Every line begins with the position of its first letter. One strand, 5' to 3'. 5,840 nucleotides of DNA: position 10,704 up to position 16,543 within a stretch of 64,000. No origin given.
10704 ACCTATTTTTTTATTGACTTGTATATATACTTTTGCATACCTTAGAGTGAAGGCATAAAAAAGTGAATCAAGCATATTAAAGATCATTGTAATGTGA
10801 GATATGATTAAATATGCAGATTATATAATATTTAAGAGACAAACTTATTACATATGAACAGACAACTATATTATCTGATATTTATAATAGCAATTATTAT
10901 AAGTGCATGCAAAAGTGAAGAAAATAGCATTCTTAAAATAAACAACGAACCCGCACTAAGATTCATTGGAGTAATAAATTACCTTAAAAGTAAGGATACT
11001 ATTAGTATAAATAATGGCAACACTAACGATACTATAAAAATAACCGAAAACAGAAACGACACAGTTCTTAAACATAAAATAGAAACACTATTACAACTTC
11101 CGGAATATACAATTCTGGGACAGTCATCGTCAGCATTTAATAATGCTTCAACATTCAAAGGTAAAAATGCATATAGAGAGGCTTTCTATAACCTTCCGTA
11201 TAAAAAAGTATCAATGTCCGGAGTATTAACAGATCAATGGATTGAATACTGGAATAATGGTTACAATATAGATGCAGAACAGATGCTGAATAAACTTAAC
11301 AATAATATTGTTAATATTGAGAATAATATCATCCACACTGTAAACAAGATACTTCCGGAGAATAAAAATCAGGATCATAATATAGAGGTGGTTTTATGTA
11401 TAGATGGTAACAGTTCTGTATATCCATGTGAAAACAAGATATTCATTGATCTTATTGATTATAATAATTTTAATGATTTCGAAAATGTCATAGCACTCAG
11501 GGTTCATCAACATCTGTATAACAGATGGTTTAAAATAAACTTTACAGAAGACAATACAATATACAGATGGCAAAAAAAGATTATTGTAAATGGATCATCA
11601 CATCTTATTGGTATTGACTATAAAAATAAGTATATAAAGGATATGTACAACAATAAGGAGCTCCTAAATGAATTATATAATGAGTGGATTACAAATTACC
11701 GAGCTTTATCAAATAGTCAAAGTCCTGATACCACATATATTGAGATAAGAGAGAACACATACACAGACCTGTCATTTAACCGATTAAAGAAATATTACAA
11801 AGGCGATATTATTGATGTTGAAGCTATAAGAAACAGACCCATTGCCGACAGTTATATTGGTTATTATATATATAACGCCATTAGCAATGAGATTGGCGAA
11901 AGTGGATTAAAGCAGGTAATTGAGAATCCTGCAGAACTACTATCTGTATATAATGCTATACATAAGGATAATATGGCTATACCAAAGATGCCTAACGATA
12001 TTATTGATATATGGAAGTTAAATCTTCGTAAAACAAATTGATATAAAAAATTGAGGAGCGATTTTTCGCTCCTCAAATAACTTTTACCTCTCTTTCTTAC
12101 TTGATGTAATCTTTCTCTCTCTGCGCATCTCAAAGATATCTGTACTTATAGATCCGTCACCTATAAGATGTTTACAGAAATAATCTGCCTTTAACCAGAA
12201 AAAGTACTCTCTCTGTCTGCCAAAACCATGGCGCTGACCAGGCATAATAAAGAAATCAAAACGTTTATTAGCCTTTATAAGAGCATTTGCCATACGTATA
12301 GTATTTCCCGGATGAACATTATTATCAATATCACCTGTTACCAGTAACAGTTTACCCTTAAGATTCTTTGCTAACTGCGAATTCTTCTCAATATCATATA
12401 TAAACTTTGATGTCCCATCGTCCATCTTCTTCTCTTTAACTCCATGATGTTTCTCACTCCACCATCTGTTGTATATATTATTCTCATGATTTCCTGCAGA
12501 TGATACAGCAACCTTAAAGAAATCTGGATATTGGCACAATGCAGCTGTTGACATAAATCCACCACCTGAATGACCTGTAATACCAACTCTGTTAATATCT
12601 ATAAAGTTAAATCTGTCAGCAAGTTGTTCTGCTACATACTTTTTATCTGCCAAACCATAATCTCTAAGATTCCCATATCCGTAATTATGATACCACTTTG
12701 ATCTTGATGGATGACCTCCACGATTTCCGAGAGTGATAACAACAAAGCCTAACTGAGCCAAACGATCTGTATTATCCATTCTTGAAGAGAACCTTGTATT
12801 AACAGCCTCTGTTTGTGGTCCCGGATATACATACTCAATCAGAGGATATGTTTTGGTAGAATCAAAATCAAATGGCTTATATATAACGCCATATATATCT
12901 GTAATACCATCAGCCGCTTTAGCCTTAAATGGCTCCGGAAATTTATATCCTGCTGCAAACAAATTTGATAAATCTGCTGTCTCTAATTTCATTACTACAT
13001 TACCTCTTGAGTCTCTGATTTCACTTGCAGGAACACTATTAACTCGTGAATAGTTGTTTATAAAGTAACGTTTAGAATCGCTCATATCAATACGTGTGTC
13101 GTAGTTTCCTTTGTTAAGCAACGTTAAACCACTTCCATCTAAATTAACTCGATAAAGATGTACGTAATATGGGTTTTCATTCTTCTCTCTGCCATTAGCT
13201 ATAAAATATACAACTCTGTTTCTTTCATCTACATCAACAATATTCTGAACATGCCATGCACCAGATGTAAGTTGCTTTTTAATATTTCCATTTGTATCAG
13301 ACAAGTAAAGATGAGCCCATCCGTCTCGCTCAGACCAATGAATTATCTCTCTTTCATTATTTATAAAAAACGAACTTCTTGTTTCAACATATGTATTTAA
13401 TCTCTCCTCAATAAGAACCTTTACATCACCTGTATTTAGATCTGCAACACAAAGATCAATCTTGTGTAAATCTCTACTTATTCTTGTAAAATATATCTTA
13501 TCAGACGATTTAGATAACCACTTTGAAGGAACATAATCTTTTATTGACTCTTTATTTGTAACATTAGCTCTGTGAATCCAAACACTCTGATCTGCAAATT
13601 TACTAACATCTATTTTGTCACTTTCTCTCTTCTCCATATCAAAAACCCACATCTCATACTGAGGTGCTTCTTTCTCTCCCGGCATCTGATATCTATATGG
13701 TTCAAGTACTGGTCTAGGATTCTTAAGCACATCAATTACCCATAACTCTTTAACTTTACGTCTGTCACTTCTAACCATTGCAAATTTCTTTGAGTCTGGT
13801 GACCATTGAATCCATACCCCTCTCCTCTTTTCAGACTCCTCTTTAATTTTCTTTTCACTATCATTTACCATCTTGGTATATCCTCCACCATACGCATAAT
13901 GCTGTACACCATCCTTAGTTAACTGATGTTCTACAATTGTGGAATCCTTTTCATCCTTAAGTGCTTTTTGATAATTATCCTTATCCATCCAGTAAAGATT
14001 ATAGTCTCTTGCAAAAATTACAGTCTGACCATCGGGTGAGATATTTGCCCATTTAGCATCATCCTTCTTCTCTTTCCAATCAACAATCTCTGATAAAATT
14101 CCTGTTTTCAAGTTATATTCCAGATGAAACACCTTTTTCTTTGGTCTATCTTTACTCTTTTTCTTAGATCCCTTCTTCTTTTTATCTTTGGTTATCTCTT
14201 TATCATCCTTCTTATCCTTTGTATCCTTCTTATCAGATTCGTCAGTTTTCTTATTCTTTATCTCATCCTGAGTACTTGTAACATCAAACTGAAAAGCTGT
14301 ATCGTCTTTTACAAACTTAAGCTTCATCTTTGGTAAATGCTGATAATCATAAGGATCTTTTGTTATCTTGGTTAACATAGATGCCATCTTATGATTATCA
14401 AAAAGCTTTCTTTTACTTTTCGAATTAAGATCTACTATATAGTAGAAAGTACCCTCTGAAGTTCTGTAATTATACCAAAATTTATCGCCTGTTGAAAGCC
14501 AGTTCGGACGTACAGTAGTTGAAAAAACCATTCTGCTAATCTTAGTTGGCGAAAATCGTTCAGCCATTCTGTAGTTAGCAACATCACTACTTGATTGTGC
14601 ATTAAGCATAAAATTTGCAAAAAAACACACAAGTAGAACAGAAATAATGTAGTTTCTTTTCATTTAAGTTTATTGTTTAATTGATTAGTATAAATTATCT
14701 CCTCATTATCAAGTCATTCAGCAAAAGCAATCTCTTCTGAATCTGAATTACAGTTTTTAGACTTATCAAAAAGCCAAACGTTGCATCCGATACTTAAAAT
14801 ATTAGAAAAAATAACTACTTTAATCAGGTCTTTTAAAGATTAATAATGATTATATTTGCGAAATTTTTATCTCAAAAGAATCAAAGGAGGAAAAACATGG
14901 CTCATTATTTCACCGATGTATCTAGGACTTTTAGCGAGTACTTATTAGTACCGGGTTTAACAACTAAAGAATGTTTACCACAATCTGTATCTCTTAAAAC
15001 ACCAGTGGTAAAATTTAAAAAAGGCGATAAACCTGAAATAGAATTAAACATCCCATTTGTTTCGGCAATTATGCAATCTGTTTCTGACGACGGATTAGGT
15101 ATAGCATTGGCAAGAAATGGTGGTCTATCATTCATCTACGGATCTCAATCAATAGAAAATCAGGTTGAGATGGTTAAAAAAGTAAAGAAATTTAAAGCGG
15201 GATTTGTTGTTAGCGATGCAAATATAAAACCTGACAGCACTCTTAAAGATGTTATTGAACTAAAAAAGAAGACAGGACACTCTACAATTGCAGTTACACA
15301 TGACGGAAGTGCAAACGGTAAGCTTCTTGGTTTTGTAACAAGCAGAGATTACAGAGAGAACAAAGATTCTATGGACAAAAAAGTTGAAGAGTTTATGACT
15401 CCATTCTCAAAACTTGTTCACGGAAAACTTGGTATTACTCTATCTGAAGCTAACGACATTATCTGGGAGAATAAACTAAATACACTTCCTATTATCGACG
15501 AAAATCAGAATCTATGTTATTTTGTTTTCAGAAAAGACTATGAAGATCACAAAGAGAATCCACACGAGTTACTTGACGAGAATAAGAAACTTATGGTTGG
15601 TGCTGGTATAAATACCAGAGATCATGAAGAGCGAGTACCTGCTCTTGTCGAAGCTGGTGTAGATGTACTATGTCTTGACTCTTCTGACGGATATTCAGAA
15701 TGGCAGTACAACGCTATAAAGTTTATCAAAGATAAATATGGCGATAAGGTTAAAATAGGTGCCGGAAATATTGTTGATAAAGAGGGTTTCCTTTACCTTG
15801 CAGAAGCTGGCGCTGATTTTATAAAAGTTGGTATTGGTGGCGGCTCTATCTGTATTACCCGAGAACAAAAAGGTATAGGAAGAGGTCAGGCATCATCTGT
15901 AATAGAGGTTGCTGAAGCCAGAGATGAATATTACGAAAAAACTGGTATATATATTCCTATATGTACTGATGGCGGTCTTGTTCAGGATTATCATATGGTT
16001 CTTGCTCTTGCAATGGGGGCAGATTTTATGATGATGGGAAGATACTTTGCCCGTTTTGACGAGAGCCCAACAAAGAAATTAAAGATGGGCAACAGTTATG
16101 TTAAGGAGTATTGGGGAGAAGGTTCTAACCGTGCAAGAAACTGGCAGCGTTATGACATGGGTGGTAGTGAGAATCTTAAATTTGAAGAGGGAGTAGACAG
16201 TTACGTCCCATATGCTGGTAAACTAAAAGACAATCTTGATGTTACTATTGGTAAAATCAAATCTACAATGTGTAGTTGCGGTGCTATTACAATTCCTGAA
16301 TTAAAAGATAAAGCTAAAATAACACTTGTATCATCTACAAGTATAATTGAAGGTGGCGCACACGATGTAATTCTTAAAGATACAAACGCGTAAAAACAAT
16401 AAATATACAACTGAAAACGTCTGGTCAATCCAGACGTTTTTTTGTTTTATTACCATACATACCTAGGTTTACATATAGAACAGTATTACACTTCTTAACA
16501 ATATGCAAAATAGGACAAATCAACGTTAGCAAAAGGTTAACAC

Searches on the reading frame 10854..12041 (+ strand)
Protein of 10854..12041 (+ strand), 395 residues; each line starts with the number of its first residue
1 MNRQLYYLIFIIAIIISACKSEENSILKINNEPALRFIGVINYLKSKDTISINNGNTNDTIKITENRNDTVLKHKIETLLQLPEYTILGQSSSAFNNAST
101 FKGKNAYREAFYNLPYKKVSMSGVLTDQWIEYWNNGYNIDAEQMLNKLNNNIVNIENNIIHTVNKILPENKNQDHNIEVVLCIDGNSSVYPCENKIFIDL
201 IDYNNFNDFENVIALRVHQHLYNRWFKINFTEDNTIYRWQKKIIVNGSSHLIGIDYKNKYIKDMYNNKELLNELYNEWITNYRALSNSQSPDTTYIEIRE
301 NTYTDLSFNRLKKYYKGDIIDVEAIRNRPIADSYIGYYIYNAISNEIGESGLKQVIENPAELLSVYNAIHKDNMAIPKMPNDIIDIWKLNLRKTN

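Call 49: search_protein_families(library=pfam, proteins=[window:10854-12041:+], max_evalue=0.00001)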
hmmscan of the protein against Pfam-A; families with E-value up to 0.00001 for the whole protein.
window:10854-12041:+ (395 aa): 1 family
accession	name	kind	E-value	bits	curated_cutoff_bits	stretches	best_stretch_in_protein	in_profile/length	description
PF18958.6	DUF5700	-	3.9e-06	26.9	25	0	77-372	2-280/283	Putative zinc dependent peptidase (DUF5700)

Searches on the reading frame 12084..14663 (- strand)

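Call 49: search_protein_families(library=pfam, proteins=[window:12084-14663:-], max_evalue=0.00001)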
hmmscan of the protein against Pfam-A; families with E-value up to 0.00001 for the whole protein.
window:12084-14663:- (859 aa): 2 families
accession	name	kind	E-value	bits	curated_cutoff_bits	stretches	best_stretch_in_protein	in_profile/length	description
PF00930.27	DPPIV_N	-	3e-47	161.5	22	1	182-542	27-351/354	Dipeptidyl peptidase IV (DPP IV) N-terminal region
PF00326.27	Peptidase_S9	-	1.1e-33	117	22.6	1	631-831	6-208/213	Prolyl oligopeptidase family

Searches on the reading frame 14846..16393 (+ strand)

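Call 49: search_protein_families(library=pfam, proteins=[window:14846-16393:+], max_evalue=0.00001)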
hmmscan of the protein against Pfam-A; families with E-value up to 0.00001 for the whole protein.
window:14846-16393:+ (515 aa): 3 families
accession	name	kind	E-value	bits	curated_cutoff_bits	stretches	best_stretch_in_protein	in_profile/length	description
PF00478.31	IMPDH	-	3e-108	362.3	25.6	1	28-506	3-345/345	IMP dehydrogenase / GMP reductase domain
PF00571.33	CBS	-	3.4e-07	30.9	24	0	127-169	12-51/57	CBS domain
PF01070.24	FMN_dh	-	6.1e-06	25.9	24.9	0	308-401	225-305/350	FMN-dependent dehydrogenase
